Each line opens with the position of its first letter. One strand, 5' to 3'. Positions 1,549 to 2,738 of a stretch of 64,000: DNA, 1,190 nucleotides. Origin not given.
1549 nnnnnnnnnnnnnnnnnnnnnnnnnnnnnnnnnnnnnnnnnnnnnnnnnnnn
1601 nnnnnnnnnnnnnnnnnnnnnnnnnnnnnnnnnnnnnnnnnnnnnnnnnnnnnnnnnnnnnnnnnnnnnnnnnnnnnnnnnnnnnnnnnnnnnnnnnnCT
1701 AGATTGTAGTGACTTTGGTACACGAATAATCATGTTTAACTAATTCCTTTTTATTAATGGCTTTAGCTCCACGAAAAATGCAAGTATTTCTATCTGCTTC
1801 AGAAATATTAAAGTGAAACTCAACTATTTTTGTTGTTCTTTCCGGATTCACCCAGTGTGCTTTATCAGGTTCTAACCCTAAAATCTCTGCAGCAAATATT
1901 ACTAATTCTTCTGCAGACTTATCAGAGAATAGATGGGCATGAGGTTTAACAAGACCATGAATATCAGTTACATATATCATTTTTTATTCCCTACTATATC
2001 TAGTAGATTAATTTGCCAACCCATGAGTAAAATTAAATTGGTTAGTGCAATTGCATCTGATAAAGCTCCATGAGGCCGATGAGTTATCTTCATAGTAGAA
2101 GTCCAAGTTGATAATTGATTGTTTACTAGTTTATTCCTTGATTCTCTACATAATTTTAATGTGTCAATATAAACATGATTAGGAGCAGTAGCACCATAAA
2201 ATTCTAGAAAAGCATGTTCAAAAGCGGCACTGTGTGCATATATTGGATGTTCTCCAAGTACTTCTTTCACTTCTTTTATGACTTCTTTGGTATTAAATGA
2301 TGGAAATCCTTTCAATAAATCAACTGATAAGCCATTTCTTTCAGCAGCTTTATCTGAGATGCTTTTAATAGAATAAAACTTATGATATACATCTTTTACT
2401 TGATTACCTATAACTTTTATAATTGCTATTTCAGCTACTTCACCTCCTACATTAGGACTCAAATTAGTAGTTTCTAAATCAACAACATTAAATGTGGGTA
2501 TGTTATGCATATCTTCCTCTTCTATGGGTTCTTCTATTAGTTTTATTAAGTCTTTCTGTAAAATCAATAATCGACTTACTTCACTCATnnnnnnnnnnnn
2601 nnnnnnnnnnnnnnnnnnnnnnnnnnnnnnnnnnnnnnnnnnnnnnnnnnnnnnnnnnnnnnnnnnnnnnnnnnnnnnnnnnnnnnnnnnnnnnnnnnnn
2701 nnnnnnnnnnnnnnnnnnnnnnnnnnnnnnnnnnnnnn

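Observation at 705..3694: Large terminase split into separate ATPase and nuclease ORFs, with a DnaQ-like exonuclease and a DUF4031 gene nested between them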

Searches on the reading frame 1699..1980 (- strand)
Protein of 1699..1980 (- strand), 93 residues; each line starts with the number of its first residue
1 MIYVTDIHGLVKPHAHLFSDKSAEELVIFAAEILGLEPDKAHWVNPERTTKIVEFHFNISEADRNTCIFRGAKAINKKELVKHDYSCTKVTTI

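Call 3: search_protein_families(library=pfam, proteins=[window:1699-1980:-], max_evalue=1)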
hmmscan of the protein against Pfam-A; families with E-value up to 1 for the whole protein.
window:1699-1980:- (93 aa): 1 family
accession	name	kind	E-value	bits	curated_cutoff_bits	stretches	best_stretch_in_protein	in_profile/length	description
PF13223.11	DUF4031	-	2.7e-08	34.4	25.6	1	14-82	15-71/76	Protein of unknown function (DUF4031)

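Call 4: search_protein_families(library=phrogs, proteins=[window:1699-1980:-], max_evalue=0.01)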
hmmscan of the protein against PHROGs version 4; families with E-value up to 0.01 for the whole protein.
window:1699-1980:- (93 aa): 1 family
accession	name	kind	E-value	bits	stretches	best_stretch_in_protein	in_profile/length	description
phrog_4887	-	unknown function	2e-06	29.1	1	9-86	18-87/97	-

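Call 58: search_protein_families(library=ncbifam, proteins=[window:1699-1980:-], max_evalue=0.01)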
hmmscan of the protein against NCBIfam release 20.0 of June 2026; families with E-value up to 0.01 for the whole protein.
window:1699-1980:- (93 aa): 0 families

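Call 70: find_homologous_proteins(query=window:1699-1980:-, max_evalue=0.001)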
Query window:1699-1980:- (93 aa): 1 proteins with E <= 0.001 among 1 candidates.
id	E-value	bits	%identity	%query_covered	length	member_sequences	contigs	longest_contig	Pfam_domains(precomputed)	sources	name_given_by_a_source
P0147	2.8e-56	205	100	100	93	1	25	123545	PF13223.12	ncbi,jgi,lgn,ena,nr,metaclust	ncbi:MAG TPA: DUF4031 domain-containing protein [Candidatus Nanoarchaeia archaeon]|nr:DUF4031 domain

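Call 71: find_encoding_contigs(protein=P0147, flank=4000, max_places=10)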
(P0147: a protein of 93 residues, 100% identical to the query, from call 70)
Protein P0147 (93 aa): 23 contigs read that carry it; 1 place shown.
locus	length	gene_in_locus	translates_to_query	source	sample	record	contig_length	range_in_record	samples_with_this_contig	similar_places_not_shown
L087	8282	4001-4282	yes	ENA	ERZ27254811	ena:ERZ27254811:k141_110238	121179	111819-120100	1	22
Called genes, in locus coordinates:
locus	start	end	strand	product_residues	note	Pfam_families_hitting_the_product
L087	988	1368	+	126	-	-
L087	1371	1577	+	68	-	-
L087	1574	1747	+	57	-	-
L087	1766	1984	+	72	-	-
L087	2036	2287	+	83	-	-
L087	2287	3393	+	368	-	PF27249:MJ0330_N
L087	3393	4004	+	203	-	PF00929:RNase_T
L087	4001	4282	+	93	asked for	PF13223:DUF4031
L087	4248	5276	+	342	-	-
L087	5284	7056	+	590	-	-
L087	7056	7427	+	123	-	-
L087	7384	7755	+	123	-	-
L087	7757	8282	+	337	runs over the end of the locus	-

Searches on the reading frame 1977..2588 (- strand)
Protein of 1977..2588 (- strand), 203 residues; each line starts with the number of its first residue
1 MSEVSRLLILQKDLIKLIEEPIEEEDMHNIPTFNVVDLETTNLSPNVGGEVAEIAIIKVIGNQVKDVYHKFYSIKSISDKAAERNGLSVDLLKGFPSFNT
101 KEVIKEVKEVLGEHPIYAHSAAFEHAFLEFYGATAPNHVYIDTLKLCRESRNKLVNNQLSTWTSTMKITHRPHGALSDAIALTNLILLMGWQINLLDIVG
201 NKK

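Call 3: search_protein_families(library=pfam, proteins=[window:1977-2588:-], max_evalue=1)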
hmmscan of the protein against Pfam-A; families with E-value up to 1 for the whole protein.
window:1977-2588:- (203 aa): 4 families
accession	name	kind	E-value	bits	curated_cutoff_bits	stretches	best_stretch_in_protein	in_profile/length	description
PF00929.31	RNase_T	-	4.5e-14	53.8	24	1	35-184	2-162/164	Exonuclease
PF02376.21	CUT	-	0.085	13.3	24.4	0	98-116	5-23/79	CUT domain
PF01725.21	Ham1p_like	-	0.19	12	22.5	1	32-107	22-89/186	Ham1 family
PF02671.26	PAH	-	0.22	11.7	21.3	0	99-115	19-35/45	Paired amphipathic helix repeat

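Call 4: search_protein_families(library=phrogs, proteins=[window:1977-2588:-], max_evalue=0.01)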
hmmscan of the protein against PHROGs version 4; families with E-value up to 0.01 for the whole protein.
window:1977-2588:- (203 aa): 2 families
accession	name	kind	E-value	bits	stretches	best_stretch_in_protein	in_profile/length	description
phrog_192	-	DNA, RNA and nucleotide metabolism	4.1e-23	83.3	1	23-186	98-267/397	DNA polymerase exonuclease subunit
phrog_14632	-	DNA, RNA and nucleotide metabolism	1.4e-15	58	1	32-187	83-240/380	DNA polymerase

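Call 58: search_protein_families(library=ncbifam, proteins=[window:1977-2588:-], max_evalue=0.01)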
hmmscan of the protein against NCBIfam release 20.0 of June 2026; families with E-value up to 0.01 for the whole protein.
window:1977-2588:- (203 aa): 18 families
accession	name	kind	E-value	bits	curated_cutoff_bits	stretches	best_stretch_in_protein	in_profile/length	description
TIGR01405.1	polC_Gram_pos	equivalog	2.3e-18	65.3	1043.45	1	13-197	173-358/1211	DNA polymerase III subunit alpha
NF001688.0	PRK00448.1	equivalog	1.4e-16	59.3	873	1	29-191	421-586/1445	PolC-type DNA polymerase III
NF005289.0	PRK06807.1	equivalog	1.2e-15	57.6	335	1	32-184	9-163/313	3'-5' exonuclease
NF005981.0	PRK08074.1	equivalog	2.8e-13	48.8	789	1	32-193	4-169/931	ATP-dependent DNA helicase DinG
NF005906.0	PRK07883.1-4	equivalog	4.9e-13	48.3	495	1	32-187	7-165/563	DEDD exonuclease domain-containing protein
NF005836.0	PRK07740.1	equivalog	1.1e-12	47.9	261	1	27-185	56-218/244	hypothetical protein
NF006316.0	PRK08517.1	equivalog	1.5e-12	47.5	247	1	32-186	71-226/270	3'-5' exonuclease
NF005907.0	PRK07883.1-5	equivalog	1.5e-12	46.7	454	1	32-182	29-184/584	DEDD exonuclease domain-containing protein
NF005904.0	PRK07883.1-2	equivalog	4.7e-12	45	969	1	32-184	31-188/584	DEDD exonuclease domain-containing protein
TIGR01406.1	dnaQ_proteo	equivalog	5.2e-12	45.9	222.7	1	35-189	4-168/231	DNA polymerase III subunit epsilon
TIGR01407.1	dinG_rel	hypoth_equivalog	5.2e-12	44.8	547.7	1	32-190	1-162/889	putative DnaQ family exonuclease/DinG family helicase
NF004719.0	PRK06063.1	equivalog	5.8e-12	45.2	389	1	32-186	17-173/331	DEDDh family exonuclease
NF004844.0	PRK06195.1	equivalog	4.1e-11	42.8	373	1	33-194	3-165/309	DNA polymerase III subunit epsilon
NF005905.0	PRK07883.1-3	equivalog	4.5e-11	42.1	508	1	31-184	24-182/581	DEDD exonuclease domain-containing protein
NF004316.1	PRK05711.1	equivalog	9.1e-09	35.3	196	1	35-189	5-169/234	DNA polymerase III subunit epsilon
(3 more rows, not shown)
